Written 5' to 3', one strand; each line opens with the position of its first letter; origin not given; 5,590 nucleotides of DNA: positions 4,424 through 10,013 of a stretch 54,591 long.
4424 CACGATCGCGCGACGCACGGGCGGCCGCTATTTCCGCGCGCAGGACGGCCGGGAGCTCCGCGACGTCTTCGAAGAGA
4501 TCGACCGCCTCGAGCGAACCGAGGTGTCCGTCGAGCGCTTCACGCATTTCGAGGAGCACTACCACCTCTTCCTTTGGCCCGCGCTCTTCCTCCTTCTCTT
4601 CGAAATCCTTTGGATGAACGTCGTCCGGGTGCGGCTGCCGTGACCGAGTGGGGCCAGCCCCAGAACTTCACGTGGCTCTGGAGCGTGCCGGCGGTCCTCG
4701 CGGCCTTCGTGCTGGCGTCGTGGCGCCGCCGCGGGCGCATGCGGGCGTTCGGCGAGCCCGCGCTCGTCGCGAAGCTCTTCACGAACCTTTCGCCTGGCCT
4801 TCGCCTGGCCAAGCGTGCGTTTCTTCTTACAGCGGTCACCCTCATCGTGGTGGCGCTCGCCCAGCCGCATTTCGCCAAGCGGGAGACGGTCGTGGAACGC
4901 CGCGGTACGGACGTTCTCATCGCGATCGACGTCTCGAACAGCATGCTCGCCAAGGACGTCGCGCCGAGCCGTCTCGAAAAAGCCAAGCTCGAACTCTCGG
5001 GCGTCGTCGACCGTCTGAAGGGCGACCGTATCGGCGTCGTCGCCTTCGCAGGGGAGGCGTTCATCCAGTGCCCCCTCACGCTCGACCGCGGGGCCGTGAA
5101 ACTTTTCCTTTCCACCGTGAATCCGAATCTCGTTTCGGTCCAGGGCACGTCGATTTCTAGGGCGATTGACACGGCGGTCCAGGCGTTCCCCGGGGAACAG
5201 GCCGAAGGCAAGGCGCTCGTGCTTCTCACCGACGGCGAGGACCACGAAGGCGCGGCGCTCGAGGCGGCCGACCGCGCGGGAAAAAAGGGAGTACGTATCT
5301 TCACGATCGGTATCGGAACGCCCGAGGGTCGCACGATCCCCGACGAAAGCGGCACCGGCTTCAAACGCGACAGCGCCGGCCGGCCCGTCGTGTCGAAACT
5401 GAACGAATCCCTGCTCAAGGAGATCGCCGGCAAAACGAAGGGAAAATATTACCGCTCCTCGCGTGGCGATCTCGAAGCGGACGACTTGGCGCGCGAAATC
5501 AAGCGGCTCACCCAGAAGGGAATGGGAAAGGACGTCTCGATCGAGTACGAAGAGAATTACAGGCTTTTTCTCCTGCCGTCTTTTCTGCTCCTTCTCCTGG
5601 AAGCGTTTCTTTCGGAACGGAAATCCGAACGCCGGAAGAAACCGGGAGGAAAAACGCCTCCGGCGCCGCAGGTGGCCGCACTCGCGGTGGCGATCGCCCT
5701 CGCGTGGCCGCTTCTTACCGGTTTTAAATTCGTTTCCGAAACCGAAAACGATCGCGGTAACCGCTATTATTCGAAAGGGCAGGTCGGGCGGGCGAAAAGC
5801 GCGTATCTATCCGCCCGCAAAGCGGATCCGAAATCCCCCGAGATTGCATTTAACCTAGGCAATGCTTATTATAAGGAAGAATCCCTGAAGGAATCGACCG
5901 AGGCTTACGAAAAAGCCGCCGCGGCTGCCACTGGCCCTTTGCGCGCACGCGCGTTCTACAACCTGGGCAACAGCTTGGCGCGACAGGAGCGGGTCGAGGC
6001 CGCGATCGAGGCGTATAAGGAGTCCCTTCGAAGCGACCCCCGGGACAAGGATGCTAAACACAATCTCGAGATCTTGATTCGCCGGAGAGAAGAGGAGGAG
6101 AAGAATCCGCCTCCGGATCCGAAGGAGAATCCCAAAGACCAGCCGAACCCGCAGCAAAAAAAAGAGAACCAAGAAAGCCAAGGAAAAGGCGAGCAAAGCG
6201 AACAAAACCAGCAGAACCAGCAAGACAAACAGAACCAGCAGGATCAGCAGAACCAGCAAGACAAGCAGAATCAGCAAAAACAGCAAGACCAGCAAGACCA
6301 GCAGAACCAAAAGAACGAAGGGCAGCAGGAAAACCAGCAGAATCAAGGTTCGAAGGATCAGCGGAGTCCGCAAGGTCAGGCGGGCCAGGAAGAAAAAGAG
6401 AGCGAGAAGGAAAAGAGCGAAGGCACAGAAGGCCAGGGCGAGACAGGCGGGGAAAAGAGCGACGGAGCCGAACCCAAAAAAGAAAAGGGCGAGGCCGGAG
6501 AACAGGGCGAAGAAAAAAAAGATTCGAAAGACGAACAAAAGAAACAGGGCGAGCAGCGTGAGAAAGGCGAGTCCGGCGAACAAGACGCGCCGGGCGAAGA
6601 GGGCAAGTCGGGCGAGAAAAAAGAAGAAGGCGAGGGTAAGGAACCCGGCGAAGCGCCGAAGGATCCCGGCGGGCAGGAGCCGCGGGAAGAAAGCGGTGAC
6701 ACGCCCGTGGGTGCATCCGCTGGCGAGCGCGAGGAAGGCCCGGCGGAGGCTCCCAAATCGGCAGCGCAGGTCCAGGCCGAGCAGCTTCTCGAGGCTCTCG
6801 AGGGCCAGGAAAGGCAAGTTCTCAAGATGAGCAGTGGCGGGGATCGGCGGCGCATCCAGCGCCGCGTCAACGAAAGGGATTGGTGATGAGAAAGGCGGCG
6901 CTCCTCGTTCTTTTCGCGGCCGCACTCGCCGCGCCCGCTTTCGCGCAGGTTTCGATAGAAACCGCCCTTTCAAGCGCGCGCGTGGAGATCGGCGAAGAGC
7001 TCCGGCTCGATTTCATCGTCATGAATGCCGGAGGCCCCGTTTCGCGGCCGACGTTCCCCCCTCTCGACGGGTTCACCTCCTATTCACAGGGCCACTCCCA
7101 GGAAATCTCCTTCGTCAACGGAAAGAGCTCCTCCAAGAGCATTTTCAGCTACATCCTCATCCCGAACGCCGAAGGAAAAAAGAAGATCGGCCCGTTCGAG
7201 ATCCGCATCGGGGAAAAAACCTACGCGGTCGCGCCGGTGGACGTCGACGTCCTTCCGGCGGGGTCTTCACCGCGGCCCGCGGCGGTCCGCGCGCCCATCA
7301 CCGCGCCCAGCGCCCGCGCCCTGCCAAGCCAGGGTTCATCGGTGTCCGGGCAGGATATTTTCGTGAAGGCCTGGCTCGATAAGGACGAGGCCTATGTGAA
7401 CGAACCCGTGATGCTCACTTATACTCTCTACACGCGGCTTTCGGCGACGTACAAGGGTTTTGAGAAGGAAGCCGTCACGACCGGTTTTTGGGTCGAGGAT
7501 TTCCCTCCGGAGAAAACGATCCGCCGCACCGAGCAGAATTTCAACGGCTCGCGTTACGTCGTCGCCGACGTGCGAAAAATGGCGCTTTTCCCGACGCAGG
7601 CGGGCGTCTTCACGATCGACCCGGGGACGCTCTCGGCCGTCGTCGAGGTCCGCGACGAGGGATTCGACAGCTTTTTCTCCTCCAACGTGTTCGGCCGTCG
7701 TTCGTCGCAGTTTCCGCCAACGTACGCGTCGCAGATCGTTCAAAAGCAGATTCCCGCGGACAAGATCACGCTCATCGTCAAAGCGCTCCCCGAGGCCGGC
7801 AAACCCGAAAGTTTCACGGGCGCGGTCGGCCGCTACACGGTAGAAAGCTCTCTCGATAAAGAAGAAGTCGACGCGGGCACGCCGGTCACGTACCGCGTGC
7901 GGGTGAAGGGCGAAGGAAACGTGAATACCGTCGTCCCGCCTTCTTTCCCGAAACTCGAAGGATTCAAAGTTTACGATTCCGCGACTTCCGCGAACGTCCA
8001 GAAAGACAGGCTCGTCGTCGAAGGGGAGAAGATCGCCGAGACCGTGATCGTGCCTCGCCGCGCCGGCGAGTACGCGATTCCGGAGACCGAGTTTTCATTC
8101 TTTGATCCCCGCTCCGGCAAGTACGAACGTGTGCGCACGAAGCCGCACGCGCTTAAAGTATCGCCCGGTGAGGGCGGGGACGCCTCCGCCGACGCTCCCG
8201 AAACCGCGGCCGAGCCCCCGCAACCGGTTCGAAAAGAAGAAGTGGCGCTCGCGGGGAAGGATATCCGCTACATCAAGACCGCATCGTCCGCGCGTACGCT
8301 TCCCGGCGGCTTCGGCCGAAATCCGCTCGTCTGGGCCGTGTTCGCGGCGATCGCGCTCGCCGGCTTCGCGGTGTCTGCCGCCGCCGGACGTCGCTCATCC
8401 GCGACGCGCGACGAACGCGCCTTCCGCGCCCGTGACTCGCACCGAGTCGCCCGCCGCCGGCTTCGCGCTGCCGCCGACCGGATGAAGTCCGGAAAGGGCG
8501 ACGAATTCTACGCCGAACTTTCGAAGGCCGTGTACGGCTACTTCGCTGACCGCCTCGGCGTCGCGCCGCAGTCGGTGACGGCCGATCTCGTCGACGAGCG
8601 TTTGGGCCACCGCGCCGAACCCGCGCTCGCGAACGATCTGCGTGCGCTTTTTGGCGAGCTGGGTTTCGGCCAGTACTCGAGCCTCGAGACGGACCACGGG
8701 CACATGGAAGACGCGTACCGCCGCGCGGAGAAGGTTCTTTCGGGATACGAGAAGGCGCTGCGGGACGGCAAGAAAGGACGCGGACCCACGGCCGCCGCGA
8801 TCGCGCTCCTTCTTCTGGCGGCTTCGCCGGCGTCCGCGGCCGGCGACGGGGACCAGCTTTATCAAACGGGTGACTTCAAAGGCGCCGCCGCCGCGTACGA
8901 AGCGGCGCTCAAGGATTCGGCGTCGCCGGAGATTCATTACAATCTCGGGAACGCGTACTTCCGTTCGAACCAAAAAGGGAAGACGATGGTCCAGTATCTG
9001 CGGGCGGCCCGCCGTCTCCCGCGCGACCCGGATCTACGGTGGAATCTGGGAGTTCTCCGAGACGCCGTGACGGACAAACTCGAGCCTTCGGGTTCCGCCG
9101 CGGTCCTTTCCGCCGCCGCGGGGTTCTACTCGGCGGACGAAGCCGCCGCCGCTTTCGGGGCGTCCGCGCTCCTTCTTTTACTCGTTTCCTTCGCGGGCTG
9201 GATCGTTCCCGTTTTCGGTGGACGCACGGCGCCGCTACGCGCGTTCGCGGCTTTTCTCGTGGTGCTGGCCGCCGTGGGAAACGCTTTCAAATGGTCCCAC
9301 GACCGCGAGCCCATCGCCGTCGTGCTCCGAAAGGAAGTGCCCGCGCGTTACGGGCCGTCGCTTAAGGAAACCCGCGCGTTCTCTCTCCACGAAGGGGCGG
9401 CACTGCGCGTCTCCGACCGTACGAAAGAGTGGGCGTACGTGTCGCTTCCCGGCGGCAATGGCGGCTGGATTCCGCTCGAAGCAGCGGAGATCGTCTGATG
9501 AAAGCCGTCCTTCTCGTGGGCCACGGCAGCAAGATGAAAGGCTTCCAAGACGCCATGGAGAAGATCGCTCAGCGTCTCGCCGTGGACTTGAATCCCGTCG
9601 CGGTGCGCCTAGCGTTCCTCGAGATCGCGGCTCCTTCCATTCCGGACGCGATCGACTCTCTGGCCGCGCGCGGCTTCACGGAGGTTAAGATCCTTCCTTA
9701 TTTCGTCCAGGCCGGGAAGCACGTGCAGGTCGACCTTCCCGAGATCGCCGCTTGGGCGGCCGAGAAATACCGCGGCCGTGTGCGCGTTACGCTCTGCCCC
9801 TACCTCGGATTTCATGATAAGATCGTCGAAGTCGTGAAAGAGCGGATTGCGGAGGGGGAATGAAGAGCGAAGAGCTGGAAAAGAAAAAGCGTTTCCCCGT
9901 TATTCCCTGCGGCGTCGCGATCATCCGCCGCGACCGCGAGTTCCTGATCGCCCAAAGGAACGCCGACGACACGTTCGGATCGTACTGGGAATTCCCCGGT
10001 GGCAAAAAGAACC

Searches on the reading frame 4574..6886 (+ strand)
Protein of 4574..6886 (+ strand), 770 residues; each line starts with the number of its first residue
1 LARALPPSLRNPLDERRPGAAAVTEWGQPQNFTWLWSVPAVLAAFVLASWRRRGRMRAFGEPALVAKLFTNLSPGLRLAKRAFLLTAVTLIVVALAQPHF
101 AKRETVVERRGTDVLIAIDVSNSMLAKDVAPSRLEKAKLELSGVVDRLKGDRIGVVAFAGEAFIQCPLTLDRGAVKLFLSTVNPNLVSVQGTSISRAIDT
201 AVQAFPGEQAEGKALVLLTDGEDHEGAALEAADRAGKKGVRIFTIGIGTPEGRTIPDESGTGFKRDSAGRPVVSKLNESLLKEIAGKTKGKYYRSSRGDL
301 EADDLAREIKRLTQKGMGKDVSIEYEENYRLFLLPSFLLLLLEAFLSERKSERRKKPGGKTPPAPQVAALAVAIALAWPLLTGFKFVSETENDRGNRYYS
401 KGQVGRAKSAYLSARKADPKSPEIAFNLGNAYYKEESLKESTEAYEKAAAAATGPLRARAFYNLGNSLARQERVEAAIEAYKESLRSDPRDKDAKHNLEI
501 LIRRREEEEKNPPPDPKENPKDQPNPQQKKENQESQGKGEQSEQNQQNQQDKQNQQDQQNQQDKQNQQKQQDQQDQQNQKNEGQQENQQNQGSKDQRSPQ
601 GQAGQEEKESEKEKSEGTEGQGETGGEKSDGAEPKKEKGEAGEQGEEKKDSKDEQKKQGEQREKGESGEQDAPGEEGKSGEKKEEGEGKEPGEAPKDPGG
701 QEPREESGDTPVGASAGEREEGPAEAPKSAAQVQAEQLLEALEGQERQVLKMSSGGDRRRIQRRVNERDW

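Call 17: search_protein_families(library=pfam, proteins=[window:4574-6886:+])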
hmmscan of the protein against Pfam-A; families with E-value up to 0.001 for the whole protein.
window:4574-6886:+ (770 aa): 10 families
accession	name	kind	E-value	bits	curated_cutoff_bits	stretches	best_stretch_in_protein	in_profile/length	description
PF13519.12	VWA_2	-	9.6e-18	65.2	27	1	114-222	1-107/107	von Willebrand factor type A domain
PF00092.34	VWA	-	9.2e-17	62.2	23.8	1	113-254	1-140/174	von Willebrand factor type A domain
PF13432.12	TPR_16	-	1.7e-13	51.2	32.7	2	393-452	2-61/65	Tetratricopeptide repeat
PF07719.23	TPR_2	-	3.2e-13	49.1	27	1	458-491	1-34/34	Tetratricopeptide repeat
PF00515.34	TPR_1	-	1.1e-11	44.5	27.8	1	458-490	1-33/34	Tetratricopeptide repeat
PF13414.12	TPR_11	-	3e-10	40.1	26.8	1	395-434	1-40/42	TPR repeat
PF13181.12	TPR_8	-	1.7e-08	34.4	25.7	1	458-490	1-33/34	Tetratricopeptide repeat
PF13424.12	TPR_12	-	5.2e-08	33.4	30.1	1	425-487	6-74/77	Tetratricopeptide repeat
PF13428.12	TPR_14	-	2.1e-07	31.4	23.5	0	459-497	2-40/44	Tetratricopeptide repeat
PF13176.12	TPR_7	-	0.00049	20.4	27.9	0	460-492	1-35/36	Tetratricopeptide repeat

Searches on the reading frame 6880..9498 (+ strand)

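Call 17: search_protein_families(library=pfam, proteins=[window:6880-9498:+])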
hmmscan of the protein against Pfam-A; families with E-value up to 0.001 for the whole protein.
window:6880-9498:+ (872 aa): 6 families
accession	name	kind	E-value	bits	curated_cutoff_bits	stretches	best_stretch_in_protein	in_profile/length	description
PF13584.12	BatD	-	5.4e-37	126.8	24.1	2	30-124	3-92/92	BatD DUF11 like domain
PF13414.12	TPR_11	-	1.5e-11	44.3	26.8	1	657-695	1-40/42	TPR repeat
PF13432.12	TPR_16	-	1.6e-05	25.7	32.7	1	657-716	4-64/65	Tetratricopeptide repeat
PF07719.23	TPR_2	-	3.9e-05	23.9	27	0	657-678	8-29/34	Tetratricopeptide repeat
PF06347.19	SH3_4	-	0.00038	20.6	24.1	1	818-865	3-50/56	Bacterial SH3 domain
PF14559.12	TPR_19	-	0.00063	20.5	25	0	660-701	1-43/68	Tetratricopeptide repeat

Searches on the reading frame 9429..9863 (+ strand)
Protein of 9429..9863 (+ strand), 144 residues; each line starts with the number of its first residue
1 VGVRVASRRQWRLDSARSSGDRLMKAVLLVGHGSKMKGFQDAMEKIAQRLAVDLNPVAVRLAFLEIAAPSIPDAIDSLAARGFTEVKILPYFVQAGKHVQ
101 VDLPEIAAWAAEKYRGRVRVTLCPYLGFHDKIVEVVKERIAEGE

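Call 36: search_protein_families(library=pfam, proteins=[window:9429-9863:+], max_evalue=0.01)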
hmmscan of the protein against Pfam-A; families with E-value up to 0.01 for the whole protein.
window:9429-9863:+ (144 aa): 2 families
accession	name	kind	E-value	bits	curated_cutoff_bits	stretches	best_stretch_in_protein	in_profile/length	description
PF01903.22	CbiX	-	1.5e-25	89.9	22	1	32-138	1-106/106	CbiX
PF06180.16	CbiK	-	5.5e-08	32.9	26.2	1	23-104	140-218/262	Cobalt chelatase (CbiK)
